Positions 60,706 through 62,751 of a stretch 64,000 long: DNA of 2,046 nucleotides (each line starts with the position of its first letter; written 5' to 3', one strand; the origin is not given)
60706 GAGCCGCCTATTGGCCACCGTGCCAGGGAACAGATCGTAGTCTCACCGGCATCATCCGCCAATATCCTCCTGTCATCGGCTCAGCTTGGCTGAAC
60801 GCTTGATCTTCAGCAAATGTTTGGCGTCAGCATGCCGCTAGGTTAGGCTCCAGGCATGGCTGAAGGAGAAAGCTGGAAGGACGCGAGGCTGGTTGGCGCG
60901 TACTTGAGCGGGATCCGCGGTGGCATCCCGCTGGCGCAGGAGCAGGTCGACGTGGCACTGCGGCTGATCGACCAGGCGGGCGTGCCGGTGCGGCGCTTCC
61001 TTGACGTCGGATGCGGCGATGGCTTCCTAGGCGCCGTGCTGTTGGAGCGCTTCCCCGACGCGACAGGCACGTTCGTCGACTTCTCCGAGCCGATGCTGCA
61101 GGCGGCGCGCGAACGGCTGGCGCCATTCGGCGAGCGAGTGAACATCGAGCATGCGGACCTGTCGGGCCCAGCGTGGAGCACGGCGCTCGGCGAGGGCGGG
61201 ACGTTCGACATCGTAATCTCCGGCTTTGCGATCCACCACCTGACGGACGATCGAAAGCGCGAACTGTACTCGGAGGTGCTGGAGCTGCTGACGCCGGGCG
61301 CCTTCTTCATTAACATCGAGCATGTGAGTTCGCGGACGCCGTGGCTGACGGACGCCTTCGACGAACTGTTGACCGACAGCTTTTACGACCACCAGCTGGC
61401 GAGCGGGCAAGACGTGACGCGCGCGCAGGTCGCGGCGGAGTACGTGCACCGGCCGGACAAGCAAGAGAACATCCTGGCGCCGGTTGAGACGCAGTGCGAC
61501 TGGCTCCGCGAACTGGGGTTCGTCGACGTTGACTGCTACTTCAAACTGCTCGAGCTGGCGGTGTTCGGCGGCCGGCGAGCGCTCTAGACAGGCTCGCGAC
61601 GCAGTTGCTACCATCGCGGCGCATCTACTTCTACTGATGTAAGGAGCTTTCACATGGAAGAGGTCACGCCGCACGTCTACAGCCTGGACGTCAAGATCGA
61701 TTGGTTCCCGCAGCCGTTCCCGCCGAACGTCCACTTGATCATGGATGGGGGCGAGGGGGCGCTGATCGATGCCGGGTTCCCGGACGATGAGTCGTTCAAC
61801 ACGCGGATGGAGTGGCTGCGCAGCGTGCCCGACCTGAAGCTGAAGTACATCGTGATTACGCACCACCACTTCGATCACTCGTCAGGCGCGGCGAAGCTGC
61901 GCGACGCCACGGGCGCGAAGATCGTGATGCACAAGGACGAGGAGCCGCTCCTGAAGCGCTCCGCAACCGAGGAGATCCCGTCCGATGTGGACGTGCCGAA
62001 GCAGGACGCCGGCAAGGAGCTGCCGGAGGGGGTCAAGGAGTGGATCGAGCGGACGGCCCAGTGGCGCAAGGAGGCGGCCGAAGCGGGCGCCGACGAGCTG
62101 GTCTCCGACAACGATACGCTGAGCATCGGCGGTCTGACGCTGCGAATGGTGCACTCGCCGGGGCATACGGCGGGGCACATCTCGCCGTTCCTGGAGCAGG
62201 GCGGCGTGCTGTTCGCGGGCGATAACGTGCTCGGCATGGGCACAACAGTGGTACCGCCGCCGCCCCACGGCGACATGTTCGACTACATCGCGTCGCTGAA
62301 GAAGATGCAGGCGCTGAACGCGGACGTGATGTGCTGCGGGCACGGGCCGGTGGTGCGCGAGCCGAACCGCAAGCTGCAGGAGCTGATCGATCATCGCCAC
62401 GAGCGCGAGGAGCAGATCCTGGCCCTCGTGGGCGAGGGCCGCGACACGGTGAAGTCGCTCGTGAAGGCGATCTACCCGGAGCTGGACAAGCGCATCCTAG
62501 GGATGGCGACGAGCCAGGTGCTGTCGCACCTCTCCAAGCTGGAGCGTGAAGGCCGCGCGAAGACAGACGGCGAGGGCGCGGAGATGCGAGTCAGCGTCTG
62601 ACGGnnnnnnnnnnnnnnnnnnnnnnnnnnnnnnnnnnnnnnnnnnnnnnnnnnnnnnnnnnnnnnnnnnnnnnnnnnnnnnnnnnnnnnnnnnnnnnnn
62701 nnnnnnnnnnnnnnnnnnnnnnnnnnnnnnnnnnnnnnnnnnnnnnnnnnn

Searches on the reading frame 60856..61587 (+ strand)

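Call 21: search_protein_families(library=pfam, proteins=[window:60856-61587:+], max_evalue=0.001)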
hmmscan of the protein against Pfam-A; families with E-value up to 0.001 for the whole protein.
window:60856-61587:+ (243 aa): 8 families
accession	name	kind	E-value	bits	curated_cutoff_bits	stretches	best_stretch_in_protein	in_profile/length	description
PF08242.18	Methyltransf_12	-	1.1e-17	65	30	1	49-151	1-98/98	Methyltransferase domain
PF13649.12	Methyltransf_25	-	1.4e-17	64.6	27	1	49-148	2-96/97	Methyltransferase domain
PF08241.18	Methyltransf_11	-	2.7e-12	47.6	21.2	1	49-152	1-94/95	Methyltransferase domain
PF13847.12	Methyltransf_31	-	3.2e-10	40.3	27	1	47-164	6-114/145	Methyltransferase domain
PF01209.24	Ubie_methyltran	-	5.2e-08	33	20.1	1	46-170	49-168/233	ubiE/COQ5 methyltransferase family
PF05175.20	MTS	-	9.2e-07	29.1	23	1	44-102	31-90/170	Methyltransferase small domain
PF13489.12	Methyltransf_23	-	9e-06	25.9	27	1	43-152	21-115/164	Methyltransferase domain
PF00891.24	Methyltransf_2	-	0.00091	19.1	22.3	0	33-162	53-173/210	O-methyltransferase domain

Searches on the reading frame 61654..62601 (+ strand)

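Call 21: search_protein_families(library=pfam, proteins=[window:61654-62601:+], max_evalue=0.001)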
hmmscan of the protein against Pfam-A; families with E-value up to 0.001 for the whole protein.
window:61654-62601:+ (315 aa): 4 families
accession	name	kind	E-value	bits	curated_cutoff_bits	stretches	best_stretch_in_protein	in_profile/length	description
PF00753.33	Lactamase_B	-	1.1e-34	120.6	22.7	1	21-230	3-196/196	Metallo-beta-lactamase superfamily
PF17778.7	BLACT_WH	-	2.8e-11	43.6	22.8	1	265-307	1-43/46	Beta-lactamase associated winged helix domain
PF19583.5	ODP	-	6e-07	30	27.2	1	25-105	4-84/194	ODP family beta lactamase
PF12706.13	Lactamase_B_2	-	4.9e-05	23.5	27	1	37-103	4-73/200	Beta-lactamase superfamily domain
